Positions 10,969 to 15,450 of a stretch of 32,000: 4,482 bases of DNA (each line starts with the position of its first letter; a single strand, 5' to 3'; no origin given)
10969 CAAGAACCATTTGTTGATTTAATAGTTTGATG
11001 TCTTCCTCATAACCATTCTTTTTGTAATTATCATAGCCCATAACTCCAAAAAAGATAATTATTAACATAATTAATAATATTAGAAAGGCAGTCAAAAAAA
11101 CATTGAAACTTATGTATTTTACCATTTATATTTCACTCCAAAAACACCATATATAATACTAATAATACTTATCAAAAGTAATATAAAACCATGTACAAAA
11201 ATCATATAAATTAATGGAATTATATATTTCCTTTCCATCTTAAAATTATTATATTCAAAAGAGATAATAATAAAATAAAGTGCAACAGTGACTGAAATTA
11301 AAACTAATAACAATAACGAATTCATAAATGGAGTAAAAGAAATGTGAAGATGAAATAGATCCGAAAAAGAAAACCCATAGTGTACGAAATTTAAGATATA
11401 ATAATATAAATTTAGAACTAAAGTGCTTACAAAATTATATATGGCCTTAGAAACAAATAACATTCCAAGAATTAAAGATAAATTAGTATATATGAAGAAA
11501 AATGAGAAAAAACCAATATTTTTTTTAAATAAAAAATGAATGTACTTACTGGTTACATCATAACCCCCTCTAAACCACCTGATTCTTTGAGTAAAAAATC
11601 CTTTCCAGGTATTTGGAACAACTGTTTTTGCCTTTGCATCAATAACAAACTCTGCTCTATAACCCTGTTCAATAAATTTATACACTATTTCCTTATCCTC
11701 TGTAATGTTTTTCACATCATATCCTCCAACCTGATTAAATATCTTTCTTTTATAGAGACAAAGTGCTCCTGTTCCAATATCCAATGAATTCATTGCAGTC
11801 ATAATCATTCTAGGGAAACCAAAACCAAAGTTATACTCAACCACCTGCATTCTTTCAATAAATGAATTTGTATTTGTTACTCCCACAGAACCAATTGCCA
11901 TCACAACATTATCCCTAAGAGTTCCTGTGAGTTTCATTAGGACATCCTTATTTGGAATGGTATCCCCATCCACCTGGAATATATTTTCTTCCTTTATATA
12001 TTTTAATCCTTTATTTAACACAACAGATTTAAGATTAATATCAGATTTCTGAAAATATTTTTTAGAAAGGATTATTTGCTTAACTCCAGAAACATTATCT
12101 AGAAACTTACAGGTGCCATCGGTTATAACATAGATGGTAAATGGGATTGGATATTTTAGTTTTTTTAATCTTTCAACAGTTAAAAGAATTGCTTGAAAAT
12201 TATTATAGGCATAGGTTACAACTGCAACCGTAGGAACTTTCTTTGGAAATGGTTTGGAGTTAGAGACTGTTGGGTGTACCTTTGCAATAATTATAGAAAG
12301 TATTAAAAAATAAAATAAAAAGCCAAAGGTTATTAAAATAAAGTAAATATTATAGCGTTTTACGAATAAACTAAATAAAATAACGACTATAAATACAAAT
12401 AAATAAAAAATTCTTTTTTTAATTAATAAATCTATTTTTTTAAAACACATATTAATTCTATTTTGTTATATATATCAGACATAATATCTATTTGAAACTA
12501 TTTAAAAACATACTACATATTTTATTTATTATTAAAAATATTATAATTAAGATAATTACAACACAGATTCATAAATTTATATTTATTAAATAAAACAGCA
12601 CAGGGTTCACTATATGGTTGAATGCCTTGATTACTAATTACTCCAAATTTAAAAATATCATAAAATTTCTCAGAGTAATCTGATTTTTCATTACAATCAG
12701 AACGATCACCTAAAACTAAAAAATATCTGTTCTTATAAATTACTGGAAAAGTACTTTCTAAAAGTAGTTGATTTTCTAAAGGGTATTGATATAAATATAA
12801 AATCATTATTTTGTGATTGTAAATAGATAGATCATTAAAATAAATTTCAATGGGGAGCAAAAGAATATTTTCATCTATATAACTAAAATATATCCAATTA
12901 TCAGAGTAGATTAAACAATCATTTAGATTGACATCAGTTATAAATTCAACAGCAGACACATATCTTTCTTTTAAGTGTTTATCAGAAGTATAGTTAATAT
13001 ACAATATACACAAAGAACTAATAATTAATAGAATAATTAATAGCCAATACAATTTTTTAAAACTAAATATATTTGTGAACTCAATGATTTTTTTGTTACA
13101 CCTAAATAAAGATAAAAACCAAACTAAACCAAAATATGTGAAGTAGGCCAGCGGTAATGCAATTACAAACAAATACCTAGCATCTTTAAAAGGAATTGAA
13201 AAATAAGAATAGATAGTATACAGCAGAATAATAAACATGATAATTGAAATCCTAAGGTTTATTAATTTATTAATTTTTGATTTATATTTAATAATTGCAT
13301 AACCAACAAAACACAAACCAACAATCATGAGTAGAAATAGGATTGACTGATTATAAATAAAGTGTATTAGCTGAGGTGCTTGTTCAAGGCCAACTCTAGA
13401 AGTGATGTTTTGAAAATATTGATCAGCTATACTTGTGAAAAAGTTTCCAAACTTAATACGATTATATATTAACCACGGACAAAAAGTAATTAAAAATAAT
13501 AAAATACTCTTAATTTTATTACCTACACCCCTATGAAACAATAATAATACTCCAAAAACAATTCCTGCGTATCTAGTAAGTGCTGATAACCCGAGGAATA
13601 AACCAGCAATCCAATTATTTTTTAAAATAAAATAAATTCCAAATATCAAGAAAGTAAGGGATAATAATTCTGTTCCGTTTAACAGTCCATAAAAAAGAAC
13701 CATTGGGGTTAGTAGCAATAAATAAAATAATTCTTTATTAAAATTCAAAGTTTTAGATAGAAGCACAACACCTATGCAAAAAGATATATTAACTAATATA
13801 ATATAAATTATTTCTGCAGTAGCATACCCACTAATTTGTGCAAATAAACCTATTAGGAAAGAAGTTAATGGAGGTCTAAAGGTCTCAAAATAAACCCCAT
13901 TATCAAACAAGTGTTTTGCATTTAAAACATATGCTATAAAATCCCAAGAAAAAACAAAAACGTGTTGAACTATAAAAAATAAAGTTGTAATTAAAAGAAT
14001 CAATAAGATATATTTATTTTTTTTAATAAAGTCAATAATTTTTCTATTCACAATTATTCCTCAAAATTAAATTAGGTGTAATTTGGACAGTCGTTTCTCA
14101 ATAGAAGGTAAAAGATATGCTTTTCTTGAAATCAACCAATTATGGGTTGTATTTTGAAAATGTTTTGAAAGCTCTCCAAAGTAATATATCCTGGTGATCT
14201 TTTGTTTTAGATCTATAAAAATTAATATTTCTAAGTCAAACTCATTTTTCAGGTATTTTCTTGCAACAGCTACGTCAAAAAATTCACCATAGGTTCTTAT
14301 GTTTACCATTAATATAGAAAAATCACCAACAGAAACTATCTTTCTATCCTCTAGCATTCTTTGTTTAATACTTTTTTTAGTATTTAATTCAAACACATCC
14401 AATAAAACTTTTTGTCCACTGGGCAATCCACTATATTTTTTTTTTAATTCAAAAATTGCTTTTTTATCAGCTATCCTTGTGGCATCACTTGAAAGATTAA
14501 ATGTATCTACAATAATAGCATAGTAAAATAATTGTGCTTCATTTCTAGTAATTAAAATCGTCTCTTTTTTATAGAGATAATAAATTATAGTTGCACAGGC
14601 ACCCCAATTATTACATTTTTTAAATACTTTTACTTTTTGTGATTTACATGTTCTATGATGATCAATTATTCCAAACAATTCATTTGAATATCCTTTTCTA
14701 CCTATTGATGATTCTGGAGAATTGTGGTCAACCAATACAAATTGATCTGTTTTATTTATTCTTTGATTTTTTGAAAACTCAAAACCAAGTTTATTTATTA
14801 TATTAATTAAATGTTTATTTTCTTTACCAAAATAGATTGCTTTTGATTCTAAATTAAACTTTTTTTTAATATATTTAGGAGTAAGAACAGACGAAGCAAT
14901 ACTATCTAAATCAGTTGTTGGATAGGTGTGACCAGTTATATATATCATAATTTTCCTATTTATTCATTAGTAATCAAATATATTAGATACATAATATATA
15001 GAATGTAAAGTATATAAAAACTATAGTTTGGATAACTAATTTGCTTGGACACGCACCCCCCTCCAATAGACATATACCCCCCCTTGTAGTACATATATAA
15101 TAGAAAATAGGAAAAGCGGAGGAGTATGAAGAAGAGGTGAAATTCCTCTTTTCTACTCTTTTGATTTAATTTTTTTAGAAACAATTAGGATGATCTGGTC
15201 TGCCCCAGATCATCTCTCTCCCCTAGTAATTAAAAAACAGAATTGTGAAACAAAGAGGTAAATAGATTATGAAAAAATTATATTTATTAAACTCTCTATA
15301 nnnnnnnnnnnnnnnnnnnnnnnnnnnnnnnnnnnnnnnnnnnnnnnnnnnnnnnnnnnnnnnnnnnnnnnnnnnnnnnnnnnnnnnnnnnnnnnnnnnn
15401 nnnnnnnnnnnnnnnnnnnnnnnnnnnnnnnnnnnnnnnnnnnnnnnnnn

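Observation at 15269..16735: Miniaturised, apparently inactivated family-B DNA polymerase derivative without an exonuclease domain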

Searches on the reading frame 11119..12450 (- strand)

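Call 12: search_protein_families(library=pfam, proteins=[window:11119-12450:-], max_evalue=0.001)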
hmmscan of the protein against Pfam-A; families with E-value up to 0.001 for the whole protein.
window:11119-12450:- (443 aa): 5 families
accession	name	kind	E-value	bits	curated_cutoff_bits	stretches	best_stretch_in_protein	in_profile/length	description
PF13641.12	Glyco_tranf_2_3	-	5.8e-18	66.2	27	1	73-295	1-230/230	Glycosyltransferase like family 2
PF13632.12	Glyco_trans_2_3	-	6.8e-18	65.6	27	1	160-374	5-182/198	Glycosyl transferase family group 2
PF13506.12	Glyco_transf_21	-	1.6e-10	41.1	21.7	1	138-293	15-173/174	Glycosyl transferase family 21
PF00535.33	Glycos_transf_2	-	1.1e-08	35.7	23.3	1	77-241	2-167/168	Glycosyl transferase family 2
PF03142.21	Chitin_synth_2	-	1.8e-05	24.1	27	0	264-337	342-413/527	Chitin synthase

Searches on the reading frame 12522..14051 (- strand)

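Call 12: search_protein_families(library=pfam, proteins=[window:12522-14051:-], max_evalue=0.001)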
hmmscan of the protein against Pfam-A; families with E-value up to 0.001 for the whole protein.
window:12522-14051:- (509 aa): 1 family
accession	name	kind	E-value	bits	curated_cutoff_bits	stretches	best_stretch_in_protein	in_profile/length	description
PF09594.16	GT87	-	2e-05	24.9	25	1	60-254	4-211/237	Glycosyltransferase family 87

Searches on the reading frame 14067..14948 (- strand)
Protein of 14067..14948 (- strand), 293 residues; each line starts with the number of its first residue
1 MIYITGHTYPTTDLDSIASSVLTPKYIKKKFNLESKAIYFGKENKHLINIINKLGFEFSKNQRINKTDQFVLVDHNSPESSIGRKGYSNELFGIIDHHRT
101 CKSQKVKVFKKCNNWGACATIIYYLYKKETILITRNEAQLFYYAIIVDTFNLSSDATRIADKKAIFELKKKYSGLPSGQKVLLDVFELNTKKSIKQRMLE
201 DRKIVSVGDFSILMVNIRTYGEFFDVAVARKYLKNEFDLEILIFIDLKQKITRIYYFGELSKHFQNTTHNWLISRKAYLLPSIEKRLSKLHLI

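Call 12: search_protein_families(library=pfam, proteins=[window:14067-14948:-], max_evalue=0.001)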
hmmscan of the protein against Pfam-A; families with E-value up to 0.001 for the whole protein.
window:14067-14948:- (293 aa): 1 family
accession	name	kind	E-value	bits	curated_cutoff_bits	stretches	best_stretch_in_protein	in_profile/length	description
PF01368.27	DHH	-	1.1e-13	52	28.1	1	2-145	2-125/125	DHH family, N-terminal domain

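Call 86: search_protein_families(library=ncbifam, proteins=[window:14067-14948:-], max_evalue=0.01)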
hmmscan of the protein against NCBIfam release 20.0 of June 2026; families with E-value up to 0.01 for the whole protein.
window:14067-14948:- (293 aa): 11 families
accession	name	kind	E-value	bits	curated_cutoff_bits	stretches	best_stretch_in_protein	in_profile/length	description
NF003877.0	PRK05427.1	equivalog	1.5e-24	87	283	1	1-191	3-189/308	manganese-dependent inorganic pyrophosphatase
NF011443.0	PRK14869.1-5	equivalog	2.1e-16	59.4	335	1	67-283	305-529/546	putative manganese-dependent inorganic diphosphatase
NF011441.0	PRK14869.1-3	equivalog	6.1e-15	54.8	753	1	66-216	303-454/548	putative manganese-dependent inorganic diphosphatase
NF011440.0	PRK14869.1-2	equivalog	4.9e-14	51.9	746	1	65-283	296-533/541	putative manganese-dependent inorganic diphosphatase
NF011447.0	PRK14869.2-3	equivalog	1.4e-12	47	522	1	69-268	304-510/540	putative manganese-dependent inorganic diphosphatase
NF011449.0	PRK14869.2-5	equivalog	3.9e-12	46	411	1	66-219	205-359/451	putative manganese-dependent inorganic diphosphatase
NF011445.0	PRK14869.2-1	equivalog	6e-11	41.5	483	1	70-226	309-469/548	putative manganese-dependent inorganic diphosphatase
NF011442.0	PRK14869.1-4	equivalog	4.9e-09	35.2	400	1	69-168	306-405/543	putative manganese-dependent inorganic diphosphatase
NF011444.0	PRK14869.1-6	equivalog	1.2e-08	34.1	1105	1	59-178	295-415/547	putative manganese-dependent inorganic diphosphatase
NF011448.0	PRK14869.2-4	equivalog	4e-05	22.1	562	1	67-164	320-418/563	putative manganese-dependent inorganic diphosphatase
NF011446.0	PRK14869.2-2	equivalog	6.3e-05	21.6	601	1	58-177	308-427/576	putative manganese-dependent inorganic diphosphatase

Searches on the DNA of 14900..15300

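Call 83: search_rna_families(source=window, start=14900, end=15300, threshold=evalue, max_evalue=1)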
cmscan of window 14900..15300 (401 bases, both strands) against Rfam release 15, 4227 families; matches with E-value up to 1: 2.
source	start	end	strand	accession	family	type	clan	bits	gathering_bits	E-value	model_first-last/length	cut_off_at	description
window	15012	15160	+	RF00516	ylbH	Cis-reg; leader;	-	19.9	50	0.044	1-122/122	no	ylbH leader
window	15091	15215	+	RF04180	BTnc231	Gene; sRNA;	-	18.6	80.4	0.16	1-154/154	no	Bacteroides sRNA BTnc231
